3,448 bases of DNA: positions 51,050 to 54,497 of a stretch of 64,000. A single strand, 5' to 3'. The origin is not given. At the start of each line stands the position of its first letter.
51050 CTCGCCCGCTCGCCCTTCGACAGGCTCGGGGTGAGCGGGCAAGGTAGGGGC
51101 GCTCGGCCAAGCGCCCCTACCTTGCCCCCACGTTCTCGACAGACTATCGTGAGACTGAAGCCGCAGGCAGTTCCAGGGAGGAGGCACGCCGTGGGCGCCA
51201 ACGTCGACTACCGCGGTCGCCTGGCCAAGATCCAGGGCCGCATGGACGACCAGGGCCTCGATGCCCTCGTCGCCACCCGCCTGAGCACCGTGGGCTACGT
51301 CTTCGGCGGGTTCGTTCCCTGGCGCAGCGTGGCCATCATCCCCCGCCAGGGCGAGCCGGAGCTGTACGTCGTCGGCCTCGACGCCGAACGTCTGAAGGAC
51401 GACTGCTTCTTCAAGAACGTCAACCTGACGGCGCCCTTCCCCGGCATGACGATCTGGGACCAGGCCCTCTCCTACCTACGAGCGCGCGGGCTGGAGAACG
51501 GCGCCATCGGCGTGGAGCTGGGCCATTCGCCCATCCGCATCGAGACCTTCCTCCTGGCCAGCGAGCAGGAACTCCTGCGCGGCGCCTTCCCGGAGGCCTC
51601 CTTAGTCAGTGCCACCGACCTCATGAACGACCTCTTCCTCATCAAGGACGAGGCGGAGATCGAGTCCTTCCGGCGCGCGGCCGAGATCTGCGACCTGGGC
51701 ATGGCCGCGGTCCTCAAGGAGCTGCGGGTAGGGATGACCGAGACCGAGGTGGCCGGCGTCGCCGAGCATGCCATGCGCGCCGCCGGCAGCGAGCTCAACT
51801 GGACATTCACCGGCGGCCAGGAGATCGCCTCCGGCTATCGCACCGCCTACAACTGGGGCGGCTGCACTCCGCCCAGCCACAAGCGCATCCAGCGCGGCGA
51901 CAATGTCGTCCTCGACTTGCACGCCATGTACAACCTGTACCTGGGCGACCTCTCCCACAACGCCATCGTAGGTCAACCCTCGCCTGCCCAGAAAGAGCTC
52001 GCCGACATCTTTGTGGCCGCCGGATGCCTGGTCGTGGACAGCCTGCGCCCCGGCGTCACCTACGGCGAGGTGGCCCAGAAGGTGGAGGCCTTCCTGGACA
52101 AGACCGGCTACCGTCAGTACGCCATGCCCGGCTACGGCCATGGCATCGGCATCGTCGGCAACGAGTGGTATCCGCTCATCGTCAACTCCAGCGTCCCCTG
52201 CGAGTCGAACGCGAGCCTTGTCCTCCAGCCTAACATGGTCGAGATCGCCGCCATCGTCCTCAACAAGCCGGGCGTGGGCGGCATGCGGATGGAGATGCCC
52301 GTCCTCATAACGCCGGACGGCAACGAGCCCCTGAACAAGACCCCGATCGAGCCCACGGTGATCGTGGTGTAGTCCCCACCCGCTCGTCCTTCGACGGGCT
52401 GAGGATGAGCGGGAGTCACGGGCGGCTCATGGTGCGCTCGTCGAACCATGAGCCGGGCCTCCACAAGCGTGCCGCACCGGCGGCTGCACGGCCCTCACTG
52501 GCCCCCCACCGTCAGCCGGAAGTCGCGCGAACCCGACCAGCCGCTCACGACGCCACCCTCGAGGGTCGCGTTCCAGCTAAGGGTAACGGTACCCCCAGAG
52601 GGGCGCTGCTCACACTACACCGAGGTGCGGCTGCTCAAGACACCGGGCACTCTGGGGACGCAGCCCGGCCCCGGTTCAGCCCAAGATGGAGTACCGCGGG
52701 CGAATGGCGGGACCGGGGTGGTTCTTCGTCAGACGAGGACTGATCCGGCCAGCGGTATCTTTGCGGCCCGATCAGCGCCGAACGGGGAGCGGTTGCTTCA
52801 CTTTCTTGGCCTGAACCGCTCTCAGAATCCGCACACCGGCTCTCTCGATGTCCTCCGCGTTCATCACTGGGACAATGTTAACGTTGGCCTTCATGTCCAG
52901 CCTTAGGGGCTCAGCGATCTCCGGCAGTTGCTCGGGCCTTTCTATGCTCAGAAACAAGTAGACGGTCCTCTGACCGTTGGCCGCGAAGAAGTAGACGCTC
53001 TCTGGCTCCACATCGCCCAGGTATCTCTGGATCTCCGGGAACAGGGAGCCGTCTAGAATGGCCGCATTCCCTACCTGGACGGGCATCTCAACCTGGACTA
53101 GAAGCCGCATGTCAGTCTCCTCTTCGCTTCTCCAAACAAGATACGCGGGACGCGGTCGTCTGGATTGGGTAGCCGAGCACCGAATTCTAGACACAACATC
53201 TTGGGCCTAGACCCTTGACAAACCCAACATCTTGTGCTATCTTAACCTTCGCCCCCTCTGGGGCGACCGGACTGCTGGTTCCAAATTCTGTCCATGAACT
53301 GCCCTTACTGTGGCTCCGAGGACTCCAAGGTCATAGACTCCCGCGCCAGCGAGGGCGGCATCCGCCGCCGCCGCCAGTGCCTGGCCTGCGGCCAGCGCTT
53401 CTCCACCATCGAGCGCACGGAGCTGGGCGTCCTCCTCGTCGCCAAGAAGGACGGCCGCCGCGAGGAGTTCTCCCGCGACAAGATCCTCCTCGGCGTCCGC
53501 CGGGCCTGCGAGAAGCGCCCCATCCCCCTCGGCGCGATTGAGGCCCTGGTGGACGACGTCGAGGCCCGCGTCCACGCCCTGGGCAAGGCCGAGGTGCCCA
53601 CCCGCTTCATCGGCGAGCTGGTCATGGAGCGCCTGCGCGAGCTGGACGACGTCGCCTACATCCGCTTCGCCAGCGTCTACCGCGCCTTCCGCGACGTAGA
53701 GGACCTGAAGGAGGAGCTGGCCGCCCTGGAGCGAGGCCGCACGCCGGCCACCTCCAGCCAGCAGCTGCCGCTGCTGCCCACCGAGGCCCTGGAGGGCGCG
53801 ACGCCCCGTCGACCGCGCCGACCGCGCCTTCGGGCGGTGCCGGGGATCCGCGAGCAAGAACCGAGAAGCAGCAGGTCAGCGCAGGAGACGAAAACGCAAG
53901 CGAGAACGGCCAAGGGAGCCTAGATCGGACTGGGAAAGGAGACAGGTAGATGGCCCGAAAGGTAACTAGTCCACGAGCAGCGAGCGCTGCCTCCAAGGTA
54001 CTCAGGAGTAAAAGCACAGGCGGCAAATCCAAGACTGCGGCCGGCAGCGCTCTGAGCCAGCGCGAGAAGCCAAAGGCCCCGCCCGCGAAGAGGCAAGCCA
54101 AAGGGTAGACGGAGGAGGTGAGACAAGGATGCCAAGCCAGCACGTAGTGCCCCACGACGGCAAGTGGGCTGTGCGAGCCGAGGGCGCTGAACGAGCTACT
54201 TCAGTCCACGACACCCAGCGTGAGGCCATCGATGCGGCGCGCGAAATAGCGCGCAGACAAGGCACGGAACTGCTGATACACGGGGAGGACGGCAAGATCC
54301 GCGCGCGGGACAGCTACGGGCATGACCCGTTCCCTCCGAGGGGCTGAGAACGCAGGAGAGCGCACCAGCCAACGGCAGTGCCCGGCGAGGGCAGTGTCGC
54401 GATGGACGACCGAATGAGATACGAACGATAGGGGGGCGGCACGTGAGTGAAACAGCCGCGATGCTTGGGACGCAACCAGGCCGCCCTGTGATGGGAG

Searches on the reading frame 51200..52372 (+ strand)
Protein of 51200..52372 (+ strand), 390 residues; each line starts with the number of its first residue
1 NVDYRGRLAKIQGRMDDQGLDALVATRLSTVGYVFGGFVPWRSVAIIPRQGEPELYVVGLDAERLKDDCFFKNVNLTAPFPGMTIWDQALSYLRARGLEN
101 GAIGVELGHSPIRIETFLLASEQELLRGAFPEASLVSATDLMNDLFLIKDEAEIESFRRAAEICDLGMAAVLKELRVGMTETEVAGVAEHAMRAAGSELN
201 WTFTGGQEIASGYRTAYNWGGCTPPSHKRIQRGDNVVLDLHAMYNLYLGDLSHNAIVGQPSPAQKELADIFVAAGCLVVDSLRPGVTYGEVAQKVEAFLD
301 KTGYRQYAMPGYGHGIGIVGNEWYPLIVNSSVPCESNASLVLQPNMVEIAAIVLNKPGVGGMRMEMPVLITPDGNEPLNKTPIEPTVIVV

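Call 84: search_protein_families(library=pfam, proteins=[window:51200-52372:+], max_evalue=0.001)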
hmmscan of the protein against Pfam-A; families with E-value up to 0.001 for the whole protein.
window:51200-52372:+ (390 aa): 2 families
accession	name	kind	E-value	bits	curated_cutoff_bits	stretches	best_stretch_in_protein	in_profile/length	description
PF00557.29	Peptidase_M24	-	2.5e-34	119.3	23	1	156-371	2-207/208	Metallopeptidase family M24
PF01321.24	Creatinase_N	-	9e-07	29.9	22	1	7-144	1-124/128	Creatinase/Prolidase N-terminal domain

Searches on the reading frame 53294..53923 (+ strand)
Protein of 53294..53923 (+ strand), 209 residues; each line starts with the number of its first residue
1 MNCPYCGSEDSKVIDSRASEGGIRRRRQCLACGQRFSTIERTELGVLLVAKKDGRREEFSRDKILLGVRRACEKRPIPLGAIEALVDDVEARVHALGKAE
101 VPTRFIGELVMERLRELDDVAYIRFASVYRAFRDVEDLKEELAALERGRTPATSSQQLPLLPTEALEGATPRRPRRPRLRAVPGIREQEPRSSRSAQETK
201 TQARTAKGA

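Call 3: search_protein_families(library=pfam, proteins=[window:53294-53923:+], max_evalue=0.1)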
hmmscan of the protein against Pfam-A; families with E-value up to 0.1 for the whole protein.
window:53294-53923:+ (209 aa): 5 families
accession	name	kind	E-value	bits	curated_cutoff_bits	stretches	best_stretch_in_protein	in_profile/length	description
PF03477.21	ATP-cone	-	4e-22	79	25.8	1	48-134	2-87/88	ATP cone domain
PF22811.2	Zn_ribbon_NrdR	-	3.5e-19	68.9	27.2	1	1-40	1-42/42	Transcriptional repressor NrdR-like, N-terminal domain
PF23451.1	Zn_ribbon_PaaD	-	0.0014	18.7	27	1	2-38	16-51/53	PaaD zinc beta ribbon domain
PF12760.12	Zn_ribbon_IS1595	-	0.036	14.5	25.4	1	2-34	20-45/46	Transposase zinc-ribbon domain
PF08271.17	Zn_Ribbon_TF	-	0.042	13.9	29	0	1-16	1-15/43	TFIIB zinc-binding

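Call 74: search_protein_families(library=ncbifam, proteins=[window:53294-53923:+], max_evalue=0.01)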
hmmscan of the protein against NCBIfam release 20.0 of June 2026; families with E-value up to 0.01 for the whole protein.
window:53294-53923:+ (209 aa): 3 families
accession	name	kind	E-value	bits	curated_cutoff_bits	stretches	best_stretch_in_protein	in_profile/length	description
TIGR00244.1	TIGR00244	equivalog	6.2e-53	178.8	124.65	1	1-145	1-147/147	transcriptional regulator NrdR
TIGR03655.1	anti_R_Lar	subfamily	0.00085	19.6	39.6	1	2-38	3-40/55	Lar family restriction alleviation protein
NF006732.0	PRK09263.1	equivalog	0.0053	15.2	657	1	48-138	4-93/712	anaerobic ribonucleoside-triphosphate reductase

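Call 95: find_related_loci(query=window:53294-53923:+, collection=metagenome_contigs, flank=5000)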
Query window:53294-53923:+ (209 aa) in metagenome_contigs; peptide patterns used: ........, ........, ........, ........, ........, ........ (x = any residue, [..] = any of these).
600 stretches matched a pattern (row limit reached: there are more); 129 encode a relative of the query (tblastn E <= 1e-3); the best 80 are kept; 80 distinct loci.
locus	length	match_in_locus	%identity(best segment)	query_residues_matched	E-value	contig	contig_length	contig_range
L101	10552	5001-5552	96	1-184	2e-114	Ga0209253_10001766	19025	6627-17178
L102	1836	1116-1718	88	1-206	9e-119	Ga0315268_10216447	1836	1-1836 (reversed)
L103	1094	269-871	85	1-206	2e-118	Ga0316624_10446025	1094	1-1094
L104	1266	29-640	83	1-208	4e-115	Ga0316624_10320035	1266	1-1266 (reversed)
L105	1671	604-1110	96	1-169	2e-112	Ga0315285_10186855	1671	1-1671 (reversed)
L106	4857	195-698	96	1-168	7e-104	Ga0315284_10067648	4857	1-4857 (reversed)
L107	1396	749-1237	88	1-162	9e-97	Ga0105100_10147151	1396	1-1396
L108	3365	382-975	69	1-183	8e-85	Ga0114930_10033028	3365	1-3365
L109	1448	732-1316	72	1-195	3e-89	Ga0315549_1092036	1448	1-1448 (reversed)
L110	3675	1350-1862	77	1-170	9e-84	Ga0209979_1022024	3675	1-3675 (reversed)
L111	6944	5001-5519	76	1-171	2e-83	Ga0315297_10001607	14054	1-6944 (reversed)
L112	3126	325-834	77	1-168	8e-84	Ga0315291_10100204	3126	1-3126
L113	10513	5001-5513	75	1-170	2e-82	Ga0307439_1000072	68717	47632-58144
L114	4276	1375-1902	56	1-175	6e-61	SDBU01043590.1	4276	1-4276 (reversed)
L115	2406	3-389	74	43-170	1e-56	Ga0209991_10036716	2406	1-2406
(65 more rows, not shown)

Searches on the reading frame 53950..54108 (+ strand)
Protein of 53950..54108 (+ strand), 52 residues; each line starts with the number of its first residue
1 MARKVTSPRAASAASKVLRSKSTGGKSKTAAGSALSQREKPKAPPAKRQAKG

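Call 3: search_protein_families(library=pfam, proteins=[window:53950-54108:+], max_evalue=0.1)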
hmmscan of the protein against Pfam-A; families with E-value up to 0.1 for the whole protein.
window:53950-54108:+ (52 aa): 0 families

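Call 74: search_protein_families(library=ncbifam, proteins=[window:53950-54108:+], max_evalue=0.01)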
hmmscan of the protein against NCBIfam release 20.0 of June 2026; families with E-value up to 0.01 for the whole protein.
window:53950-54108:+ (52 aa): 0 families

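Call 75: search_protein_families(library=padloc, proteins=[window:53950-54108:+], max_evalue=0.01)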
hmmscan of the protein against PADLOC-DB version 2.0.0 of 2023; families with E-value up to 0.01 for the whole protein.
window:53950-54108:+ (52 aa): 0 families

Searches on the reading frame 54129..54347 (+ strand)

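Call 3: search_protein_families(library=pfam, proteins=[window:54129-54347:+], max_evalue=0.1)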
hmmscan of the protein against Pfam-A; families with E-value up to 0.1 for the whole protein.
window:54129-54347:+ (72 aa): 1 family
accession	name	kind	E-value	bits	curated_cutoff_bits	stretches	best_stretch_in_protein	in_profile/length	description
PF09954.14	DUF2188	-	1.6e-28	99.1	22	1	4-63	1-62/62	Uncharacterized protein conserved in bacteria (DUF2188)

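Call 74: search_protein_families(library=ncbifam, proteins=[window:54129-54347:+], max_evalue=0.01)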
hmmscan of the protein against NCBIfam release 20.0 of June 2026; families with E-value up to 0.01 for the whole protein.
window:54129-54347:+ (72 aa): 0 families

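Call 75: search_protein_families(library=padloc, proteins=[window:54129-54347:+], max_evalue=0.01)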
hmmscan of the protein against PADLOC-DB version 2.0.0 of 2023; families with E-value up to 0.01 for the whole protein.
window:54129-54347:+ (72 aa): 2 families
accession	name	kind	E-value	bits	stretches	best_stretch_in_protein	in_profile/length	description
PDLC04942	PDC-S16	-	1.4e-38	129.5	1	3-72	5-75/75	-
PDLC04941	PDC-S16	-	1.6e-37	126.1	1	3-72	5-75/75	-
